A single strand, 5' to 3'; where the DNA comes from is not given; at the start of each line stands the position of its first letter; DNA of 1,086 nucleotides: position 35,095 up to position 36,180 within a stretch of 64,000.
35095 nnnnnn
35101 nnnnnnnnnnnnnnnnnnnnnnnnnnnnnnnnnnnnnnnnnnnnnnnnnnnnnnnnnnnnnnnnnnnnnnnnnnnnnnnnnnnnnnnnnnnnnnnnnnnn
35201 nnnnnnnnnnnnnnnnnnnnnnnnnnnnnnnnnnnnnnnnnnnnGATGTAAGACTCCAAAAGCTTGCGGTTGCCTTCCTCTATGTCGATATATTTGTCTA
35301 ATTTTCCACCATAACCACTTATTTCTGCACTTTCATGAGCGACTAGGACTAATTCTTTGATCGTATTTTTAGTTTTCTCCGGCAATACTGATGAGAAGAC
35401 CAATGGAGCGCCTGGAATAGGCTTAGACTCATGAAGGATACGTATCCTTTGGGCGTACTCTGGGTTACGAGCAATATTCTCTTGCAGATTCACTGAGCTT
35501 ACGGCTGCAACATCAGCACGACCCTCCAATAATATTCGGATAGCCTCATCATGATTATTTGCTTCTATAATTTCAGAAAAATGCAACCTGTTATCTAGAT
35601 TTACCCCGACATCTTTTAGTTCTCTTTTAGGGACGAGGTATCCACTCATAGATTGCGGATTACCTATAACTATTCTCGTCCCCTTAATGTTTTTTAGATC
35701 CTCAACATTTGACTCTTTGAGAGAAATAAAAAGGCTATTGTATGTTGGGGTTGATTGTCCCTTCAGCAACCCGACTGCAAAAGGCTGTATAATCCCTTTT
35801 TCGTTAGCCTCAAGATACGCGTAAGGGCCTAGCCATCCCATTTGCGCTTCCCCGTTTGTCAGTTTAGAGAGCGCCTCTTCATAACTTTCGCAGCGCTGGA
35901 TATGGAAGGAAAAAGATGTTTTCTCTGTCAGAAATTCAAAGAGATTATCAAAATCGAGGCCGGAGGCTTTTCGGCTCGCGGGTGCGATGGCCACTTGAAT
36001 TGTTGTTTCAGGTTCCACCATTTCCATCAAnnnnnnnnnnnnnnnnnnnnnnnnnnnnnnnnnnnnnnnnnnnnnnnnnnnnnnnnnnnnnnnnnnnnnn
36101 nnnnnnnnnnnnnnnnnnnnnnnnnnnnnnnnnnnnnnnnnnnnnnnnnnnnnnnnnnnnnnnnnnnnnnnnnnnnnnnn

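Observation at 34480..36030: PhnD-like binding domain fused to the N-terminus of a PhnE-like permease, without a signal peptide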

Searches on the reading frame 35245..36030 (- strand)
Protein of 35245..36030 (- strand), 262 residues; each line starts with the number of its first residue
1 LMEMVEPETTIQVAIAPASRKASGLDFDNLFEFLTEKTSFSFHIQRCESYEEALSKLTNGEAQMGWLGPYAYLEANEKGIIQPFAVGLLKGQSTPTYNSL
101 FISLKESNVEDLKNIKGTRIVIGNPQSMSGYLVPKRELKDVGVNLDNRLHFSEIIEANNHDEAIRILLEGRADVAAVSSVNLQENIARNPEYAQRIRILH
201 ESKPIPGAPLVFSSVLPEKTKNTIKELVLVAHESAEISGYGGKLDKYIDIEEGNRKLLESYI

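Call 62: search_protein_representatives(protein=window:35245-36030:-)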
Query: 262 residues. Proteins with E-value up to 0.001 (for the whole library): 3982; up to 1e-10: 657; up to 1e-30: 8. The best 150 are listed.
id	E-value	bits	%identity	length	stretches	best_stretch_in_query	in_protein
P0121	2.0e-88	312.2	56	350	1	8-262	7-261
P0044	6.4e-65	235.2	46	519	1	10-262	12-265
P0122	3.6e-63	229.5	45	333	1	9-261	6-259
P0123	7.2e-63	228.5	45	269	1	6-261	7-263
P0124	1.8e-51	191.1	48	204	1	9-200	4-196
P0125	1.6e-38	148.8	31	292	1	8-259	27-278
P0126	4.1e-34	134.3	44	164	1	12-154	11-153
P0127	3.0e-31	124.9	94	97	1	137-203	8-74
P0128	6.3e-30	120.6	44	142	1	13-145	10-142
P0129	3.2e-29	118.3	32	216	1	11-212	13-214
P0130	8.9e-25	103.7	28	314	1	13-254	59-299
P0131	2.5e-24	102.3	29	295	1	10-251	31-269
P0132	1.2e-23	100.0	41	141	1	10-138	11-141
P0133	2.3e-23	99.1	23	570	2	24-229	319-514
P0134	5.8e-23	97.8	58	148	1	171-262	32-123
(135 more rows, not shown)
